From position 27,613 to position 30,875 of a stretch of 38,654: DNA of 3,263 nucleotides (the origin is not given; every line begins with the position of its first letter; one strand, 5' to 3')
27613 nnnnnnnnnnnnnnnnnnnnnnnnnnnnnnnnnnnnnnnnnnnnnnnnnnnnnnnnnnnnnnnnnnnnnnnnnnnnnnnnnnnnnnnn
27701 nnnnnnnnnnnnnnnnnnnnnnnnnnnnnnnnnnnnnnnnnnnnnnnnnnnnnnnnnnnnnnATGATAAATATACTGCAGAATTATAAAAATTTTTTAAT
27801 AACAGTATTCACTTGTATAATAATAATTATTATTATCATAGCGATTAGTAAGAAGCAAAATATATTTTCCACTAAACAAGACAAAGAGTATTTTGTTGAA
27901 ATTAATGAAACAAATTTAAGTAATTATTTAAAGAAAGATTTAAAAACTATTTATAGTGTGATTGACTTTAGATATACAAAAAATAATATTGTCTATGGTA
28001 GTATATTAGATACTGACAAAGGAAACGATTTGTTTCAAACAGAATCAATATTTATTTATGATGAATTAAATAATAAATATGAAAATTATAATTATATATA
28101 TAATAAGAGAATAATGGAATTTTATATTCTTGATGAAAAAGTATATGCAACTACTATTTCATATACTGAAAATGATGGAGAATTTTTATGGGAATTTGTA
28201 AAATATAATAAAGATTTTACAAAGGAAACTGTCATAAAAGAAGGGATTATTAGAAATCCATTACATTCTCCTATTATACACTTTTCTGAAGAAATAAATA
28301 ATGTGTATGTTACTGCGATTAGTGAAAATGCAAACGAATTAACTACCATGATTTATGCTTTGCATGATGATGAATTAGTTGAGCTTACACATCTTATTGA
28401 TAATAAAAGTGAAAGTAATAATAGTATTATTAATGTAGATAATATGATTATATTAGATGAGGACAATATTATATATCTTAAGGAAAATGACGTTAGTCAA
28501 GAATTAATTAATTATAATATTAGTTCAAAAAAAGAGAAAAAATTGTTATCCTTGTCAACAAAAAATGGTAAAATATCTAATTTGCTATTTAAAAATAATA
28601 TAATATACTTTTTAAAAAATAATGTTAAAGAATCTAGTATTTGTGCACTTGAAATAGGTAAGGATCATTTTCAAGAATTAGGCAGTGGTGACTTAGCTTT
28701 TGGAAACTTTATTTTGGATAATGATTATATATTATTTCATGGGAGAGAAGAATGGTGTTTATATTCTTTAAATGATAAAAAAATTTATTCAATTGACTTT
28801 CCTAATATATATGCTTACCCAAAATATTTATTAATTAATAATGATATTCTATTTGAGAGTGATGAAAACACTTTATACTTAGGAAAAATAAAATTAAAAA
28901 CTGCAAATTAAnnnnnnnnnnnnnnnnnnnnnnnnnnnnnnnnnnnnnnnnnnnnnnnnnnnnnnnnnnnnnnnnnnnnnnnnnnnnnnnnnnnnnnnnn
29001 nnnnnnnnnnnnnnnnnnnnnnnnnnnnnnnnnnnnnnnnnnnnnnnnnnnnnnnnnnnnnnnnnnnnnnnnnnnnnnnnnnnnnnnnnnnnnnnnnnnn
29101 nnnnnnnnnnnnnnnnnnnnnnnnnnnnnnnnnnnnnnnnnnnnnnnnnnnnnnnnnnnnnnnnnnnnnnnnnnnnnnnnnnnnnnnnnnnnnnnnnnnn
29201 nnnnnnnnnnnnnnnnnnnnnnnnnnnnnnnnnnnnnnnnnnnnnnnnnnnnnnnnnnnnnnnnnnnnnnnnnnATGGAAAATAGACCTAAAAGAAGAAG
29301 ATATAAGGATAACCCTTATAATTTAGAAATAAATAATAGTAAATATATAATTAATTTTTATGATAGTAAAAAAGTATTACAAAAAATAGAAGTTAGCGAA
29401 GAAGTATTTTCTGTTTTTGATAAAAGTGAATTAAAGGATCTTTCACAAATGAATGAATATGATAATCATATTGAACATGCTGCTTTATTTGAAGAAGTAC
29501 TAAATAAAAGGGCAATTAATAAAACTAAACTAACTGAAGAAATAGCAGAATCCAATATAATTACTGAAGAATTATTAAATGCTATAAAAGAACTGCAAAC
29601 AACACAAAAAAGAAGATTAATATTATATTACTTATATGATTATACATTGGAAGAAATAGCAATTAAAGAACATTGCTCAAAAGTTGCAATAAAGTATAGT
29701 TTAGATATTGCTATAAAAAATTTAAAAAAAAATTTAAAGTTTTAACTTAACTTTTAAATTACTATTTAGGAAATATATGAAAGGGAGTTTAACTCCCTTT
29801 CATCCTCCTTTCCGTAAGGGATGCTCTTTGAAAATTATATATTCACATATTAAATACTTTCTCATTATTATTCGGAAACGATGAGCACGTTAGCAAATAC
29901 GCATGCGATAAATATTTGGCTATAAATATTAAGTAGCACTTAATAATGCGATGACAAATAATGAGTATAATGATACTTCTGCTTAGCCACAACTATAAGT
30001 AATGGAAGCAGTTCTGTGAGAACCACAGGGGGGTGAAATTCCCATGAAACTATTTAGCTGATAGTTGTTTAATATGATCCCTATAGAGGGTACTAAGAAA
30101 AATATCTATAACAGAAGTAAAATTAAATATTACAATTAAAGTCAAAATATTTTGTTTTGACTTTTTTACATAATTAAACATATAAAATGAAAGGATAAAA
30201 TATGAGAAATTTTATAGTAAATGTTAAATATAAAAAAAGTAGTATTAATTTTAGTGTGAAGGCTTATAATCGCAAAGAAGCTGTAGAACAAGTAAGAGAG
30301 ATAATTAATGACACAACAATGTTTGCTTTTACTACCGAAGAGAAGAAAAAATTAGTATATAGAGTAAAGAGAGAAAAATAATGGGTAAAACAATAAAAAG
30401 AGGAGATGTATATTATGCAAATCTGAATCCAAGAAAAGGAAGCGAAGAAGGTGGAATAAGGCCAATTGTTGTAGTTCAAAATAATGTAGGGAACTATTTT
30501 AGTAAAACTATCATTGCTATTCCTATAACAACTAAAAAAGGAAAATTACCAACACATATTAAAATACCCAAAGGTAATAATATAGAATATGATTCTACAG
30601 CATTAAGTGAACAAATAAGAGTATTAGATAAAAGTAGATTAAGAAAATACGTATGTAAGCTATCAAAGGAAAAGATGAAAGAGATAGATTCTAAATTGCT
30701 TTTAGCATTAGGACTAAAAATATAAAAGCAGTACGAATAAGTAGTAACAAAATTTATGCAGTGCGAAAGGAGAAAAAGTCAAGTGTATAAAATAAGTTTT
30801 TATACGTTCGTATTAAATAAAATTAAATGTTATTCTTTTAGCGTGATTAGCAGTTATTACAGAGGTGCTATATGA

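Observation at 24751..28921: ICE cargo operon: membrane-tethered XRE regulator + secreted protein + secreted C39-like cysteine peptidase + anchored beta-rich protein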

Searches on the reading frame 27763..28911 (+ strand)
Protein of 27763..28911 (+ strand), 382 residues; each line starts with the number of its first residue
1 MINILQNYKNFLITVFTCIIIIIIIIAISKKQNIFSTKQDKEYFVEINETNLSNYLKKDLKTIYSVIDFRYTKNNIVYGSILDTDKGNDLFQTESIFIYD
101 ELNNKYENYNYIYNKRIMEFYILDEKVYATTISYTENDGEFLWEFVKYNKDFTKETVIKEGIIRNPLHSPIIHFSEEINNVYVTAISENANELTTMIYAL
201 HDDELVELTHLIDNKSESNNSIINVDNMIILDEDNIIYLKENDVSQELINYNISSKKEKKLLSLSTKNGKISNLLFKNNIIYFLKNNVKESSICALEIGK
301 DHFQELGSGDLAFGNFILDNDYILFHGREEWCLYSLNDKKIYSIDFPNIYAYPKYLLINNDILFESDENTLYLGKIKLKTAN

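Call 3: search_protein_families(library=pfam, proteins=[window:27763-28911:+], max_evalue=0.1)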
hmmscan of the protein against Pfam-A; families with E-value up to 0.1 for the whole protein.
window:27763-28911:+ (382 aa): 0 families

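Call 4: search_protein_families(library=ncbifam, proteins=[window:27763-28911:+], max_evalue=0.1)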
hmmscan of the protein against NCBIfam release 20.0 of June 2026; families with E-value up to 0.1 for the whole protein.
window:27763-28911:+ (382 aa): 1 family
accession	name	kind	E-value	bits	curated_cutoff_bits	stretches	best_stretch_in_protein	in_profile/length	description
NF010553.0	PRK13947.1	equivalog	0.018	15.2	204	1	211-283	63-141/173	shikimate kinase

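Call 9: search_solved_structures(query=window:27763-28911:+, max_evalue=10, show_alignments=1)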
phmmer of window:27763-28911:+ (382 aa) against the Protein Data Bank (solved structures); distinct sequences matched with E-value up to 10: 0.

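Call 20: find_homologous_proteins(query=window:27763-28911:+)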
Query window:27763-28911:+ (382 aa): 1 proteins with E <= 0.001 among 4325 candidates.
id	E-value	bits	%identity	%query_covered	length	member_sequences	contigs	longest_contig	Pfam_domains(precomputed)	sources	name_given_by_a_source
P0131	1.0e-239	813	100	100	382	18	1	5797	-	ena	-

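Call 63: search_protein_representatives(protein=window:27763-28911:+)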
Query: 382 residues. Proteins with E-value up to 0.001 (for the whole library): 46; up to 1e-10: 18; up to 1e-30: 3. The best 46 are listed.
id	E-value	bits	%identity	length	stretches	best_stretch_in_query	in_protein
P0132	1.4e-89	317.3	99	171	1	1-155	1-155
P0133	2.4e-36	142.2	32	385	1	13-377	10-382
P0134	6.1e-31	124.4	92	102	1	282-344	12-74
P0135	2.7e-27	112.3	30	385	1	17-377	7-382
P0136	9.0e-25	104.1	98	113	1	118-170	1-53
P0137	2.5e-22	96.0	29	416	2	42-376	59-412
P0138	6.6e-20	88.1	27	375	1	20-377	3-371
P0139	3.2e-19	85.8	31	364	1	41-374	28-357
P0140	1.5e-18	83.6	29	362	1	48-375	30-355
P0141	3.3e-18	82.5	26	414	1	40-376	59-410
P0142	1.9e-17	80.0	29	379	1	15-372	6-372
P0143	4.5e-15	72.1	28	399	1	37-377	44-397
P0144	4.7e-15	72.1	26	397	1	14-377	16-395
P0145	3.9e-13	65.8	30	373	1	11-376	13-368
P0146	5.4e-13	65.3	30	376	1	12-365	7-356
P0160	1.7e-07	47.2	25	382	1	7-375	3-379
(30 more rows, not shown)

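Call 65: find_encoding_contigs(protein=P0133, flank=6000, max_places=3)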
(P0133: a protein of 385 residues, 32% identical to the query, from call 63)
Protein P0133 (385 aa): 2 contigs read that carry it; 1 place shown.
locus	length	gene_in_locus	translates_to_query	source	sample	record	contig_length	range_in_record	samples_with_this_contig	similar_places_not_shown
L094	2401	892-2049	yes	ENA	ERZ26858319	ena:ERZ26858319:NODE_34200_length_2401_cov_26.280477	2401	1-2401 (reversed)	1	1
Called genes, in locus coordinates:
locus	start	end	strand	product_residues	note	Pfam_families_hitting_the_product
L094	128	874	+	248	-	PF13529:Peptidase_C39_2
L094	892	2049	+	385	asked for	-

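Call 66: find_encoding_contigs(protein=P0137, flank=6000, max_places=2)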
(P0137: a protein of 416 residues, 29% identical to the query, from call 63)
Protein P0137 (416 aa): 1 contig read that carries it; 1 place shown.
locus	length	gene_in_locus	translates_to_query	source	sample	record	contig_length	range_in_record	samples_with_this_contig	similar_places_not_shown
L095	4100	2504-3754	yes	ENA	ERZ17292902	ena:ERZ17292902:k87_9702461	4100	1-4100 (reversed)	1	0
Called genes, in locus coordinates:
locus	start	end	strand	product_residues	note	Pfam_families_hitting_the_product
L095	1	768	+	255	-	?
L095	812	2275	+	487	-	PF01225:Mur_ligase, PF08245:Mur_ligase_M, PF02875:Mur_ligase_C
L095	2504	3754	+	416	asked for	-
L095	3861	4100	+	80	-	?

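Call 67: find_encoding_contigs(protein=P0145, flank=6000, max_places=2)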
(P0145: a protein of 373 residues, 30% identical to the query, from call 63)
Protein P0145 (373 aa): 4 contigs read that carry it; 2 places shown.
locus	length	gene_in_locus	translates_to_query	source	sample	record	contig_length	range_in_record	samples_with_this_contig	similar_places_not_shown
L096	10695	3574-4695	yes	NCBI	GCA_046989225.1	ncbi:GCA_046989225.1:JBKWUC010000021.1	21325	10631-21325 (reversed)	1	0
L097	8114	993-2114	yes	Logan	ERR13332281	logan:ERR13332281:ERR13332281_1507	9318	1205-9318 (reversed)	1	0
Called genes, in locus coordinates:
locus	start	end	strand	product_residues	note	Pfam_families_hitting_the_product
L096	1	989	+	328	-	PF02534:T4SS-DNA_transf, PF10412:TrwB_AAD_bind, PF12696:TraG-D_C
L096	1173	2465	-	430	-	-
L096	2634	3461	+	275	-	-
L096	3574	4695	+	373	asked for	-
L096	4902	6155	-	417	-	PF01548:DEDD_Tnp_IS110, PF02371:Transposase_20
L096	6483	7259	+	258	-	-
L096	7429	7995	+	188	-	-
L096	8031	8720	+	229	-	-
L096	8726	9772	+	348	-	PF08401:ArdcN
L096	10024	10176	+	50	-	-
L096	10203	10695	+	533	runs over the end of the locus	PF00239:Resolvase, PF07508:Recombinase, PF13408:Zn_ribbon_recom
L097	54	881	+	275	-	-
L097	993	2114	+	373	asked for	-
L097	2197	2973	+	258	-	-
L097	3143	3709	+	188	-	-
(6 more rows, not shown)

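Call 68: find_encoding_contigs(protein=P0160, flank=6000, max_places=2)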
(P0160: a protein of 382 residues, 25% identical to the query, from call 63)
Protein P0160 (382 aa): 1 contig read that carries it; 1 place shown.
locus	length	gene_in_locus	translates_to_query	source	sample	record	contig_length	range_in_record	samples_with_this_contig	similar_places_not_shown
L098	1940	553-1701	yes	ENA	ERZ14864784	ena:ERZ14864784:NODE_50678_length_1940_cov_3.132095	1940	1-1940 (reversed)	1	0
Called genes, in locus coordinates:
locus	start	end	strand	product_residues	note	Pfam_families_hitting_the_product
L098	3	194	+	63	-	?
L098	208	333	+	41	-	-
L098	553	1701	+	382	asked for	-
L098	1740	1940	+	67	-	?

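Call 69: search_solved_structures(query=A4, max_evalue=1, show_alignments=1)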
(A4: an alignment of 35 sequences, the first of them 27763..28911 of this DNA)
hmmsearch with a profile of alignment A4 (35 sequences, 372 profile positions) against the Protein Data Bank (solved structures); distinct sequences matched with E-value up to 1: 1.
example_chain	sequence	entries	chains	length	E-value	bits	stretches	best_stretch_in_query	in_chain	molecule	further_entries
2qm0_A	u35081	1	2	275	0.2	13.6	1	307-367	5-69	BES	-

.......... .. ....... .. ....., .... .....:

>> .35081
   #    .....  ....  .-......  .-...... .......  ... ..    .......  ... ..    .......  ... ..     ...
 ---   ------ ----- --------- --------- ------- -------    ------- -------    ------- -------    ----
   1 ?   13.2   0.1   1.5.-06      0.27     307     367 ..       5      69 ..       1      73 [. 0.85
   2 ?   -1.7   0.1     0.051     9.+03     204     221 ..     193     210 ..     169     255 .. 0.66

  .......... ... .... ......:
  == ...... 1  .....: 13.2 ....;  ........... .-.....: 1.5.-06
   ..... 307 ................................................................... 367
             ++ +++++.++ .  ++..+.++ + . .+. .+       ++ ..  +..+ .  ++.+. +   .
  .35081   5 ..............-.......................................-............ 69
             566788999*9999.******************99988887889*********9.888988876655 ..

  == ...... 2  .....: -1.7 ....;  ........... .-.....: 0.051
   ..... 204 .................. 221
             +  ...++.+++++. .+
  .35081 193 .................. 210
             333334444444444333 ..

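Call 71: search_protein_families(library=pfam, alignment_id=A4, max_evalue=0.01)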
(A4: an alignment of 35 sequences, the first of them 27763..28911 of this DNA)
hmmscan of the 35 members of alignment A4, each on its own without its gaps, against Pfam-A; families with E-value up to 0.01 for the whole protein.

A. member 1, window:27763-28911:+ (382 aa): 0 families

B. families by the number of members that match (of 35 scanned): 3 families
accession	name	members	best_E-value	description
PF09973.14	DUF2208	1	0.00051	Predicted membrane protein (DUF2208)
PF20648.2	DUF6809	1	0.0014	Family of unknown function (DUF6809)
PF00780.28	CNH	1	0.0086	CNH domain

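Call 72: search_protein_families(library=padloc, proteins=[window:27763-28911:+], max_evalue=0.01)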
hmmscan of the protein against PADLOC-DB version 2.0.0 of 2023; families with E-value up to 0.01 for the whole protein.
window:27763-28911:+ (382 aa): 0 families

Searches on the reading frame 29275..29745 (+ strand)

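Call 3: search_protein_families(library=pfam, proteins=[window:29275-29745:+], max_evalue=0.1)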
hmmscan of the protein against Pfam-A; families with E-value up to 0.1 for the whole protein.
window:29275-29745:+ (156 aa): 5 families
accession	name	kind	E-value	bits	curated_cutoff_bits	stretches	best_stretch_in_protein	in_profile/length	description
PF08281.18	Sigma70_r4_2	-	2.4e-06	27.5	25.7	1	98-143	2-47/54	Sigma-70, region 4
PF04545.22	Sigma70_r4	-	0.00027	20.8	24.1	1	103-152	1-50/50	Sigma-70, region 4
PF04297.20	UPF0122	-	0.0011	19.7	22.7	1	98-144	8-55/101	Putative helix-turn-helix protein, YlxM / p13 like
PF06530.18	Phage_antitermQ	-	0.0012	19.2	26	1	69-147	28-103/118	Phage antitermination protein Q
PF07638.17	Sigma70_ECF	-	0.02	15.2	21.1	1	89-153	118-182/185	ECF sigma factor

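Call 4: search_protein_families(library=ncbifam, proteins=[window:29275-29745:+], max_evalue=0.1)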
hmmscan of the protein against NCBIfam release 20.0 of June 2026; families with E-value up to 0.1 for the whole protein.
window:29275-29745:+ (156 aa): 24 families
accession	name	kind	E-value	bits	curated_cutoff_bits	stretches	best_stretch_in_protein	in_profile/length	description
TIGR02937.1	sigma70-ECF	superfamily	8e-09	35.3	42.9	1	25-154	64-165/165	sigma-70 family RNA polymerase sigma factor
TIGR02983.1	SigE-fam_strep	subfamily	1.7e-06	28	141.55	1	83-154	88-158/162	SigE family RNA polymerase sigma factor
NF007216.0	PRK09638.1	equivalog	3.1e-06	27.1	194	1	78-155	96-175/180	RNA polymerase sigma factor SigY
NF009195.0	PRK12543.1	subfamily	7.6e-06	25.5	197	1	73-154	98-178/192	RNA polymerase sigma factor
TIGR02954.1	Sig70_famx3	hypoth_equivalog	3.7e-05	23.6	188.5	1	77-155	92-168/170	RNA polymerase sigma-70 factor, TIGR02954 family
TIGR02950.1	SigM_subfam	subfamily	0.00011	22.1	147.95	1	63-154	67-158/159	RNA polymerase sigma factor, SigM family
NF004935.0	PRK06288.1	equivalog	0.00011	21.9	343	1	37-129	149-237/270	RNA polymerase sigma factor WhiG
NF006550.0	PRK09047.1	equivalog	0.00047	19.7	173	1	58-155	93-188/194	RNA polymerase sigma factor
TIGR02985.1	Sig70_bacteroi1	subfamily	0.00065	20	126.4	1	65-154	67-162/162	RNA polymerase sigma-70 factor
NF045758.2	YlxM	equivalog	0.0015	18.6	80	1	97-151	6-61/72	YlxM family DNA-binding protein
TIGR02952.1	Sig70_famx2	equivalog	0.0018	18.2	206.45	1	78-153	94-169/170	ECF subfamily RNA polymerase sigma factor, BldN family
NF001069.0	PRK00118.1-5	equivalog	0.003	17.9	194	1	101-146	12-58/110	putative DNA-binding protein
TIGR02479.1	FliA_WhiG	subfamily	0.0038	17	189.6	1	30-129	101-198/224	FliA/WhiG family RNA polymerase sigma factor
NF009174.0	PRK12522.1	equivalog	0.0047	16.9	217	1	82-154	96-167/175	RNA polymerase sigma factor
NF006930.0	PRK09415.1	subfamily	0.0052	16.6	198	1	78-155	100-176/179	RNA polymerase factor sigma C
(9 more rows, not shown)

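Call 72: search_protein_families(library=padloc, proteins=[window:29275-29745:+], max_evalue=0.01)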
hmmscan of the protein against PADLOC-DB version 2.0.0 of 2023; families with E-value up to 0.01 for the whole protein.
window:29275-29745:+ (156 aa): 0 families

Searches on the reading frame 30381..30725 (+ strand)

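Call 3: search_protein_families(library=pfam, proteins=[window:30381-30725:+], max_evalue=0.1)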
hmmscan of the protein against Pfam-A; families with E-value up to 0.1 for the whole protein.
window:30381-30725:+ (114 aa): 1 family
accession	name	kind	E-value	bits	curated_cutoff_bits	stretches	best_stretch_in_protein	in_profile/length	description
PF02452.23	PemK_toxin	-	1.6e-31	109.2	23.1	1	6-108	1-107/109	PemK-like, MazF-like toxin of type II toxin-antitoxin system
